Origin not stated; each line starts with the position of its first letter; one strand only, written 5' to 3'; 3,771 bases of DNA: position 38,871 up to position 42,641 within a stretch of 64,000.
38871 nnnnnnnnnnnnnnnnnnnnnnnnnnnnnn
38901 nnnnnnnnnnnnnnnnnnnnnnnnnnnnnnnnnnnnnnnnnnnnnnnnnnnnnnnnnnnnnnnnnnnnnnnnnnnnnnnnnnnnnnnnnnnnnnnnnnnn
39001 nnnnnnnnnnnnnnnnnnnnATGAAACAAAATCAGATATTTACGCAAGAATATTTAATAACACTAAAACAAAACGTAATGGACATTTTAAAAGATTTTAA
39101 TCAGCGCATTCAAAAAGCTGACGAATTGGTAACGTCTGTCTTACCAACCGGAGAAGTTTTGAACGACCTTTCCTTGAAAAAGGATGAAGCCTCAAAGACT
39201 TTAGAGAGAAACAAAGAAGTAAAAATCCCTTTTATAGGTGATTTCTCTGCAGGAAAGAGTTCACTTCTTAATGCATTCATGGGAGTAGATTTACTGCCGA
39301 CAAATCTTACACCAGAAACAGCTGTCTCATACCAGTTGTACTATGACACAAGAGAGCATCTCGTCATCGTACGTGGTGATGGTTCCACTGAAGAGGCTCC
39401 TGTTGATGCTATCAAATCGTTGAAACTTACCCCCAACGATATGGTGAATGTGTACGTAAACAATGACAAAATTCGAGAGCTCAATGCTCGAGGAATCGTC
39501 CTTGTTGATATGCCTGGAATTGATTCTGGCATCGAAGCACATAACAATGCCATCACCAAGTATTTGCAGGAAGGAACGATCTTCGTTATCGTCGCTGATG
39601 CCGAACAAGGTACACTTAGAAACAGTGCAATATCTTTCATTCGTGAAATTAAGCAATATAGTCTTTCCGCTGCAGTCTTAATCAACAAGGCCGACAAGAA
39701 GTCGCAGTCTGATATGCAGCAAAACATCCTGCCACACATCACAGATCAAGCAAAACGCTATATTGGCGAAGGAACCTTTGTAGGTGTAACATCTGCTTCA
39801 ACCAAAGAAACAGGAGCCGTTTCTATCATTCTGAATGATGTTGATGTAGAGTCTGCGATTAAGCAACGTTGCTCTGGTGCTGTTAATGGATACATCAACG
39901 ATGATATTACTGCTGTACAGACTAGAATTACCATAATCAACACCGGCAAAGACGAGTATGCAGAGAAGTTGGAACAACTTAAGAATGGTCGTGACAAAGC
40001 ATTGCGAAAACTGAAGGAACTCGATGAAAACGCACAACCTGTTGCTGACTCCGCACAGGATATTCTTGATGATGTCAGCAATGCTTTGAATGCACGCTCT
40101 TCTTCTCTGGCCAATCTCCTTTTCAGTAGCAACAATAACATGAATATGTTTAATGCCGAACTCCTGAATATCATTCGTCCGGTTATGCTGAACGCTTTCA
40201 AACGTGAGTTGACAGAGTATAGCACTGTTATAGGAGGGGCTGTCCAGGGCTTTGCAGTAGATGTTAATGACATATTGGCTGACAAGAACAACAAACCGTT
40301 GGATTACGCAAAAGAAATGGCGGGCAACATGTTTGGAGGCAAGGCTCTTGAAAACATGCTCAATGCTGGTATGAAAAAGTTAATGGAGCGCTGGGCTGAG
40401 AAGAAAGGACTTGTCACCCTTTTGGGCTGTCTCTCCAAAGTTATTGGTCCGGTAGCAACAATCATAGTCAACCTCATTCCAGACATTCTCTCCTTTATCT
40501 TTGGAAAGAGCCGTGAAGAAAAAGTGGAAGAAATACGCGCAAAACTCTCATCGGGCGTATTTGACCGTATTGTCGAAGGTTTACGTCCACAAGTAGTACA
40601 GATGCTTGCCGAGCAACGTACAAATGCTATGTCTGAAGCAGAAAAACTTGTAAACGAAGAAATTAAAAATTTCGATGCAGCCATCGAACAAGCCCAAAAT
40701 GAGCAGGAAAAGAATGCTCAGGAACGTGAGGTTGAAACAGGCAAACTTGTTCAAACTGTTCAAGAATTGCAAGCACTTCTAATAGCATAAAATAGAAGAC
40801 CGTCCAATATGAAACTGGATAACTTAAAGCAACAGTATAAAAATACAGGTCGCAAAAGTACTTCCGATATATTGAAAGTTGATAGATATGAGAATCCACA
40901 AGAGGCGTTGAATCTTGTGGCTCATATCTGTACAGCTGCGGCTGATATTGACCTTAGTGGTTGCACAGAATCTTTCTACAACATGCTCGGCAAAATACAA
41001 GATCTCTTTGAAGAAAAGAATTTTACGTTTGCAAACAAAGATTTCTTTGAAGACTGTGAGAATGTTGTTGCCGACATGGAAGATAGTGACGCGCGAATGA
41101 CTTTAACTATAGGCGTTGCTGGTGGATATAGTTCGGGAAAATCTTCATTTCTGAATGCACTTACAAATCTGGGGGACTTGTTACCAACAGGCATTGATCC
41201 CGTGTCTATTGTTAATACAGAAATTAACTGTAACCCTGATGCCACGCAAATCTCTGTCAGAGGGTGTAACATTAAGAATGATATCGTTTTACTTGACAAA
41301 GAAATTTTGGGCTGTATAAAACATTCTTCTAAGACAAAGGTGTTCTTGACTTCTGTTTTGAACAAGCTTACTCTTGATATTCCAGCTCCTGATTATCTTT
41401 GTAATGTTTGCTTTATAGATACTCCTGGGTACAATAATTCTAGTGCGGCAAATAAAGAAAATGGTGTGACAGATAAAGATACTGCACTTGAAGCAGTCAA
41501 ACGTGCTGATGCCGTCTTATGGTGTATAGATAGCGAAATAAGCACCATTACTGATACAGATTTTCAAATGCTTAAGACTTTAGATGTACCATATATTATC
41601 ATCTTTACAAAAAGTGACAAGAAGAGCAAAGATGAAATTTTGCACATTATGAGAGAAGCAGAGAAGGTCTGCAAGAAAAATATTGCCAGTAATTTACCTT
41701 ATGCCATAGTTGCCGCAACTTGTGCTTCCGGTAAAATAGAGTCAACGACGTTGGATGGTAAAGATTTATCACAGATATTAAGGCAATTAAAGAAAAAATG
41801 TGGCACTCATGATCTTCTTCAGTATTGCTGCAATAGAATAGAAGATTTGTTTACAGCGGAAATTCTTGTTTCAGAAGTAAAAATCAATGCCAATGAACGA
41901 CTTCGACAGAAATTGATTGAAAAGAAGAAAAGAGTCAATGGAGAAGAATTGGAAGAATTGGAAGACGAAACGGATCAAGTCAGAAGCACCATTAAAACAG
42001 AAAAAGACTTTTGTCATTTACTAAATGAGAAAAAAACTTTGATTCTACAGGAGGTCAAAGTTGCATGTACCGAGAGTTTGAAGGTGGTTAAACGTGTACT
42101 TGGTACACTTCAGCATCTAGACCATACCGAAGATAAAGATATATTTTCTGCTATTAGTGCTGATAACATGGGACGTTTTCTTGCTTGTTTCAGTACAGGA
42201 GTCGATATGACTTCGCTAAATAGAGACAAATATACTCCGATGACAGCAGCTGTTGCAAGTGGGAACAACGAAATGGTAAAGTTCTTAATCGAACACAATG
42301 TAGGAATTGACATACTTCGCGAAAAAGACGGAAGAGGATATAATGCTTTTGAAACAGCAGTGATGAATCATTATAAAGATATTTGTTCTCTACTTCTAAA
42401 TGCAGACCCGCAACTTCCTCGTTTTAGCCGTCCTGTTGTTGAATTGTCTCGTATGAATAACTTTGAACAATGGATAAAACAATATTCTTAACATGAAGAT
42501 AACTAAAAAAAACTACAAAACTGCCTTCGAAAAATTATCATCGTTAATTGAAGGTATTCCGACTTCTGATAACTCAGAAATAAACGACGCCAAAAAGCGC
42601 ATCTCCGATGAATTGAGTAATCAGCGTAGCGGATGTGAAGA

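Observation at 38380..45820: AT-rich seven-gene operon built around three tandem dynamin-like GTPases: candidate undescribed membrane-surveillance/defence system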

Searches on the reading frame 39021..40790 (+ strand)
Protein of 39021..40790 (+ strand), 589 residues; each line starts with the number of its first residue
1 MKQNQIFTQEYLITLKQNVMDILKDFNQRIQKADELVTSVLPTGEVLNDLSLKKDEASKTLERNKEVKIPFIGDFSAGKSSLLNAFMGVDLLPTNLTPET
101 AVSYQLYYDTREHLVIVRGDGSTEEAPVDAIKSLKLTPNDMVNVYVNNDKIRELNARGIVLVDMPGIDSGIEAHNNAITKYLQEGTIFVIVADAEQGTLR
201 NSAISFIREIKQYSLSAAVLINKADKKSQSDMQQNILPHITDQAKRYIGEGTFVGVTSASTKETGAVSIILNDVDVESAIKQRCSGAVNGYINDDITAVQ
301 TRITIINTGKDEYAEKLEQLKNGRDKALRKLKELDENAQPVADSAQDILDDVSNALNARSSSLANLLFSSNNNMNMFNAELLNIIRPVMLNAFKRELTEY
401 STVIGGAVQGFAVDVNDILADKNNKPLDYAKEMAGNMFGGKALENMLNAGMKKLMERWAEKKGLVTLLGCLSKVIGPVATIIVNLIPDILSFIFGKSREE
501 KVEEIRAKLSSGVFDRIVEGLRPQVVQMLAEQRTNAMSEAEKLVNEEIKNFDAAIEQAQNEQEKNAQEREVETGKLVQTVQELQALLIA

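Call 4: search_protein_families(library=pfam, proteins=[window:39021-40790:+], max_evalue=0.1)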
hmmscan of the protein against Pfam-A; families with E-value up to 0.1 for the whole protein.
window:39021-40790:+ (589 aa): 7 families
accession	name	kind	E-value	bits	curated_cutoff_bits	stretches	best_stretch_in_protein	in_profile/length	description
PF00350.29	Dynamin_N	-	5.2e-22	79.1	27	1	70-223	2-167/168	Dynamin family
PF01926.29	MMR_HSR1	-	1.2e-05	25.8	21.9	1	69-209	2-102/113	50S ribosome-binding GTPase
PF00009.33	GTP_EFTU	-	9.4e-05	22.5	26.5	1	142-267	65-175/188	Elongation factor Tu GTP binding domain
PF08477.19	Roc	-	0.00099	19.8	27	0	68-90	1-23/119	Ras of Complex, Roc, domain of DAPkinase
PF20667.3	Sec10_N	-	0.0026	18.3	27.4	1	309-363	36-90/118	Exocyst complex component Sec10, N-terminal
PF03193.22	RsgA_GTPase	-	0.011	15.9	30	0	43-90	82-130/174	RsgA GTPase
PF19993.5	DO-GTPase2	-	0.068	13.3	27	0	157-262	89-206/226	Double-GTPase 2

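Call 5: search_protein_families(library=padloc, proteins=[window:39021-40790:+], max_evalue=0.1)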
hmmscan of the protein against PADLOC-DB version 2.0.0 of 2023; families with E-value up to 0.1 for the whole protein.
window:39021-40790:+ (589 aa): 2 families
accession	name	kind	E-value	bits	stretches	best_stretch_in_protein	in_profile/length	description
PDLC03839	LeoA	-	6.4e-14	49.9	2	27-88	17-79/559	-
PDLC03841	LeoBC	-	1.1e-08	32.7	2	21-246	27-223/601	-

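Call 9: search_protein_families(library=ncbifam, proteins=[window:39021-40790:+], max_evalue=0.01)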
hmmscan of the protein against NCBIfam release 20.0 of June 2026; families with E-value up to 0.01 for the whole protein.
window:39021-40790:+ (589 aa): 9 families
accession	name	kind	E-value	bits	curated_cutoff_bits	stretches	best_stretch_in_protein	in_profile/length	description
NF052648.1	DynmDynABac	equivalog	6.8e-10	37.4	1600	1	63-233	38-208/1187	dynamin GTPase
TIGR03598.1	GTPase_YsxC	equivalog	3.8e-08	33.2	124.45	1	158-262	65-175/186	ribosome biogenesis GTP-binding protein YihA/YsxC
NF000908.1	PRK00089.1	equivalog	1.8e-07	30.7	237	1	156-304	50-187/291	GTPase Era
TIGR00231.1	small_GTP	domain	2.6e-07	30.6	42.5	1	65-234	2-132/164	GTP-binding protein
TIGR03594.1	GTPase_EngA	equivalog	3.7e-07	29.5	306.7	0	46-90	156-199/432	ribosome biogenesis GTPase Der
TIGR03918.1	GTP_HydF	equivalog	8.8e-05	21.5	325.55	0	153-235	51-136/392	[FeFe] hydrogenase H-cluster maturation GTPase HydF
TIGR00450.1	mnmE_trmE_thdF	equivalog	0.0034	16.5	252.6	1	20-88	155-231/446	tRNA uridine-5-carboxymethylaminomethyl(34) synthesis GTPase MnmE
NF052504.1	sll1863_fam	domain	0.0042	17.3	35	1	310-358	35-83/93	sll1863 family stress response protein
NF041922.1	DLP_LeoA_gen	subfamily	0.0066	15.5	325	0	16-88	6-71/532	LeoA/HP0731 family dynamin-like GTPase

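Call 18: search_solved_structures(query=window:39078-40790:+, max_evalue=0.01)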
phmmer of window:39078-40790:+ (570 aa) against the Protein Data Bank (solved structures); distinct sequences matched with E-value up to 0.01: 13.
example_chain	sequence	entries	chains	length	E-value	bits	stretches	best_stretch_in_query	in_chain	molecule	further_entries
5owv_C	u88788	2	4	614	8.6e-07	31.5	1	42-232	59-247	GTP-binding protein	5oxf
6jfk_A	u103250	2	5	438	1e-06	31.3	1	39-199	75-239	Mitofusin-2,cDNA FLJ57997, highly similar to Transmembrane GTPase MFN2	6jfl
6jfm_A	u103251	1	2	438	1.4e-06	30.8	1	39-199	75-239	Mitofusin-2,Mitofusin-2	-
5go4_A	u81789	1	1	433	2.7e-06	29.9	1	42-208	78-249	Mitofusin-1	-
5goe_A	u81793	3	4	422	2.8e-06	29.8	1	42-207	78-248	Mitofusin-1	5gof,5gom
5gnt_A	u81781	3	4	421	2.9e-06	29.8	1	42-207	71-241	Mitofusin-1 | Mitofusin-1,Mitofusin-1 fusion protein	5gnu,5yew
5yew_A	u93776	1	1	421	8.7e-06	28.2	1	42-207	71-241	Mitofusin-1,Mitofusin-1 fusion protein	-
2j68_A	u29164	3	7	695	1.5e-05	27.4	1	38-206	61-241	BACTERIAL DYNAMIN-LIKE PROTEIN | DYNAMIN FAMILY PROTEIN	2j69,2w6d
5owv_A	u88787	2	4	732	1.6e-05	27.3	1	30-95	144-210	GTP-binding protein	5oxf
5gnr_A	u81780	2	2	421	2e-05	27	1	42-207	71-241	Mitofusin-1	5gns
6j72_A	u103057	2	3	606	0.00012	24.4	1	37-206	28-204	Isoniazid inducible gene protein IniA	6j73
9em9_A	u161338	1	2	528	0.0012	21.2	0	23-89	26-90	Slr0869 protein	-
7zw6_A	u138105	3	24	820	0.0044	19.3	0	23-88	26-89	Slr0869 protein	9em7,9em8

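Call 81: search_solved_structures(query=A6, max_evalue=0.001)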
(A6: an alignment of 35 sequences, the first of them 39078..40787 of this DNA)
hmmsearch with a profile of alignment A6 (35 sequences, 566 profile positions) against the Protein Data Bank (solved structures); distinct sequences matched with E-value up to 0.001: 19.
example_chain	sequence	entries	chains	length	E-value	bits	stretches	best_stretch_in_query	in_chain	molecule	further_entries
5goe_A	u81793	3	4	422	9.1e-11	44.5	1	31-342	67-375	Mitofusin-1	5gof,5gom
5go4_A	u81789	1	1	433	1.1e-10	44.3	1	31-203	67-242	Mitofusin-1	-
5gnt_A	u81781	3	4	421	1.9e-10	43.4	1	31-203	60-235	Mitofusin-1 | Mitofusin-1,Mitofusin-1 fusion protein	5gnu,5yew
5yew_A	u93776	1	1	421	8.4e-10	41.3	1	31-202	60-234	Mitofusin-1,Mitofusin-1 fusion protein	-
2j68_A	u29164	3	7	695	1.3e-09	40.6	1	48-172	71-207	BACTERIAL DYNAMIN-LIKE PROTEIN | DYNAMIN FAMILY PROTEIN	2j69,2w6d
5gnr_A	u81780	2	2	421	6.1e-09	38.5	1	31-203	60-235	Mitofusin-1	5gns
5owv_C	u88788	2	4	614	2.6e-08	36.4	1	26-273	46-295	GTP-binding protein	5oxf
6jfk_A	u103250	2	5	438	7e-08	35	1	39-202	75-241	Mitofusin-2,cDNA FLJ57997, highly similar to Transmembrane GTPase MFN2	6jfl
6jfm_A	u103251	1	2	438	7.7e-08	34.8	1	39-202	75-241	Mitofusin-2,Mitofusin-2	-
9em9_A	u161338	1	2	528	1.7e-05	27.1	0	6-121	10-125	Slr0869 protein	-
7aoi_XL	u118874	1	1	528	2.5e-05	26.5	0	26-68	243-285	GTP-binding protein, putative,mt-EngA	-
6j72_A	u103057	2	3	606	2.9e-05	26.3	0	138-345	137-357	Isoniazid inducible gene protein IniA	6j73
6yxx_EA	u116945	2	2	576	3.2e-05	26.2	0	26-68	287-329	mt-EngA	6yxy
7am2_BU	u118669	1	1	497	4.3e-05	25.8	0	31-69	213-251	GTPase Der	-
5ucv_A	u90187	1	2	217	0.00014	24.1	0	180-246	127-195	Probable GTP-binding protein EngB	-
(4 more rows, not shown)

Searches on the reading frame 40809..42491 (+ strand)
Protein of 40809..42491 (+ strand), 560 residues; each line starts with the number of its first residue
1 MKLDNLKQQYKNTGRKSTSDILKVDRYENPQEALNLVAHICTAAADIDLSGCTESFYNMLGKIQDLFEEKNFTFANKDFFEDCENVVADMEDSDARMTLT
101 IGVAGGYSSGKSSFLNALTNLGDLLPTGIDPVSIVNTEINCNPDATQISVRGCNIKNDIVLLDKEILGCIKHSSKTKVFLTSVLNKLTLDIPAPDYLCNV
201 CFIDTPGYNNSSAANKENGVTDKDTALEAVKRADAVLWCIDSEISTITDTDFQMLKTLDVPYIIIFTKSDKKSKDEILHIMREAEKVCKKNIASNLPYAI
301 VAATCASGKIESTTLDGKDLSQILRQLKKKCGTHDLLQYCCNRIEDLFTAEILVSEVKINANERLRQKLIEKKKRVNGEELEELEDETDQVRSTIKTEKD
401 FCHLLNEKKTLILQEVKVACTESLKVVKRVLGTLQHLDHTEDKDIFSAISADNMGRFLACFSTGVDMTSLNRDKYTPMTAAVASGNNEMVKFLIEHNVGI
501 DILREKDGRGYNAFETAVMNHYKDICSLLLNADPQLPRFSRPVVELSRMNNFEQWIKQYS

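Call 4: search_protein_families(library=pfam, proteins=[window:40809-42491:+], max_evalue=0.1)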
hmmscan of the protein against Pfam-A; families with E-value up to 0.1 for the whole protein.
window:40809-42491:+ (560 aa): 12 families
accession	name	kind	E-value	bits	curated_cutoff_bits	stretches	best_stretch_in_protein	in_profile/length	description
PF00350.29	Dynamin_N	-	5.7e-11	43.2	27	1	101-255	1-150/168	Dynamin family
PF12796.13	Ank_2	-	1.1e-10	42.4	27.3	1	458-534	16-86/90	Ankyrin repeats (3 copies)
PF01926.29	MMR_HSR1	-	6.3e-10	39.6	21.9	1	101-268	2-113/113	50S ribosome-binding GTPase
PF13637.12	Ank_4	-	2.6e-08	34.4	22.7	2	480-530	3-50/50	Ankyrin repeats (many copies)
PF13606.12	Ank_3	-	3.2e-06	27.4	22.3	1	474-501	2-29/30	Ankyrin repeat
PF00023.36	Ank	-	1.8e-05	25.3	21.1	1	474-501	2-29/33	Ankyrin repeat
PF00009.33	GTP_EFTU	-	3.1e-05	24.1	26.5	1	198-309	69-173/188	Elongation factor Tu GTP binding domain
PF24911.1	YfjL_C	-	0.001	20.1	28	0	249-291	35-78/117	YfjL-like C-terminal domain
PF24521.3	Ank_KRIT1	-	0.0022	18.1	80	1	396-512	7-122/149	KRIT1 ankyrin-repeats domain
PF13857.12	Ank_5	-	0.006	17.4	27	1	468-503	10-45/56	Ankyrin repeats (many copies)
PF11929.14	DUF3447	-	0.027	14.8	26.9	0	474-502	33-61/76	Domain of unknown function (DUF3447)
PF03029.23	ATP_bind_1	-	0.082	13.1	27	0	251-288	148-186/240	Conserved hypothetical ATP binding protein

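Call 5: search_protein_families(library=padloc, proteins=[window:40809-42491:+], max_evalue=0.1)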
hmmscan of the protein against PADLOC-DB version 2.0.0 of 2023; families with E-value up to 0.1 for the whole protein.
window:40809-42491:+ (560 aa): 5 families
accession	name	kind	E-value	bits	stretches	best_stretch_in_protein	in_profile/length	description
PDLC03839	LeoA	-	2.4e-09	34.9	2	58-120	18-79/559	-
PDLC03841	LeoBC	-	9.5e-07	26.3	1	87-294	67-231/601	-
PDLC04783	PDC-M72A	-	0.00064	17.1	1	469-530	128-186/392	-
PDLC02209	QatA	-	0.002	14.8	0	86-118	21-53/646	-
PDLC02335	AbiLi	-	0.022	11.8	1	71-125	52-103/326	AbiLi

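Call 9: search_protein_families(library=ncbifam, proteins=[window:40809-42491:+], max_evalue=0.01)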
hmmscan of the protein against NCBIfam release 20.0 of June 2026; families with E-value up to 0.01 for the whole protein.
window:40809-42491:+ (560 aa): 8 families
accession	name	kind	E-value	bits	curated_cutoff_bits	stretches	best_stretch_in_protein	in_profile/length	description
TIGR03598.1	GTPase_YsxC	equivalog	1.8e-09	37.5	124.45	1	200-308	66-177/186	ribosome biogenesis GTP-binding protein YihA/YsxC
TIGR03918.1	GTP_HydF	equivalog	4e-08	32.5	325.55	1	198-284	56-140/392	[FeFe] hydrogenase H-cluster maturation GTPase HydF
NF049994.1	slr1306_fam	domain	6e-08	31.7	490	1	213-304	147-237/470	slr1306 family protein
TIGR03594.1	GTPase_EngA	equivalog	8.3e-08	31.7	306.7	1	200-336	225-358/432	ribosome biogenesis GTPase Der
TIGR00436.1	era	equivalog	3.7e-06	26.5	116.25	1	200-289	50-137/270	GTPase Era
NF003661.0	PRK05291.1-3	equivalog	0.00017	21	380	0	199-286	265-346/448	tRNA uridine-5-carboxymethylaminomethyl(34) synthesis GTPase MnmE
NF043028.1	T4SS_AnkX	equivalog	0.00099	17.3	1400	1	442-536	548-644/938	Dot/Icm T4SS effector AnkN/AnkX/LegA8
NF052648.1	DynmDynABac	equivalog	0.0018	16.2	1600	0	97-131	40-73/1187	dynamin GTPase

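Call 82: search_solved_structures(query=A7, max_evalue=0.001)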
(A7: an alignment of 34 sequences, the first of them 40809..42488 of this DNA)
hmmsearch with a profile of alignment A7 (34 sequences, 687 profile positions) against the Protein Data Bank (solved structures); distinct sequences matched with E-value up to 0.001: 492 (the best 60 are shown).
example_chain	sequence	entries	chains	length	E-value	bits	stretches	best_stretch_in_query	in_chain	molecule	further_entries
4rlv_A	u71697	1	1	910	1.4e-66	228.6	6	593-675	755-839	Ankyrin-1, Ankyrin-2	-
7tw3_G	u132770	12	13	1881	2.9e-61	211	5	591-660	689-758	Ankyrin-1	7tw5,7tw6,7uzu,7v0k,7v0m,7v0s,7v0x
5leb_A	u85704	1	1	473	5.4e-57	196.9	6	584-659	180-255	DDD_D12_06_D12_06_D12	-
5le2_A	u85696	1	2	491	6.4e-56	193.4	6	590-659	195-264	DDD_D12_15_D12_15_D12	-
5lec_A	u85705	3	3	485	5.2e-53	183.8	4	590-658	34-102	DDD_D12_12_D12_12_D12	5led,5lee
5y4d_A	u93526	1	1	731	6.5e-53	183.4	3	568-664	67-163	Ankyrin-1,Ankyrin-2,Ankyrin-2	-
5vkq_A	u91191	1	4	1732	9.2e-53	182.9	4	596-683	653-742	No mechanoreceptor potential C isoform L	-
6mol_A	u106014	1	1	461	8e-50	173.2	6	593-658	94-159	Monoextended DARPin R12 (M_R12)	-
5lel_A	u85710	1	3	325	8.4e-39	136.8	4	591-658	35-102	DD_Off7_10_3G124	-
5le8_A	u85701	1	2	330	9.4e-39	136.6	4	590-659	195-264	DD_D12_15_D12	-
5le6_A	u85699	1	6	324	2e-38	135.6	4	590-659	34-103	DD_D12_09_D12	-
5le9_A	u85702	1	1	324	2.4e-38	135.3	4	591-658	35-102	DD_Off7_09_3G124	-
9goa_A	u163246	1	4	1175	2.6e-38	135.2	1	591-659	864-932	Alpha-latrotoxin-Lt1a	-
5y4f_A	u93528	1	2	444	5.7e-38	134.1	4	593-675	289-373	Ankyrin-2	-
5le7_A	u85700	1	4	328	6.2e-38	133.9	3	566-659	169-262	DD_D12_13_D12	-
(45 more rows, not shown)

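Call 88: search_protein_families(library=phrogs, proteins=[window:40809-42491:+], max_evalue=0.01)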
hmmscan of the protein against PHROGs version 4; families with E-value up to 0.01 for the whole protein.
window:40809-42491:+ (560 aa): 1 family
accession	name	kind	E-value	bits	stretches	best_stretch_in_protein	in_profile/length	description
phrog_9049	-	unknown function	2.1e-06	24.9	1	462-534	3245-3314/4700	-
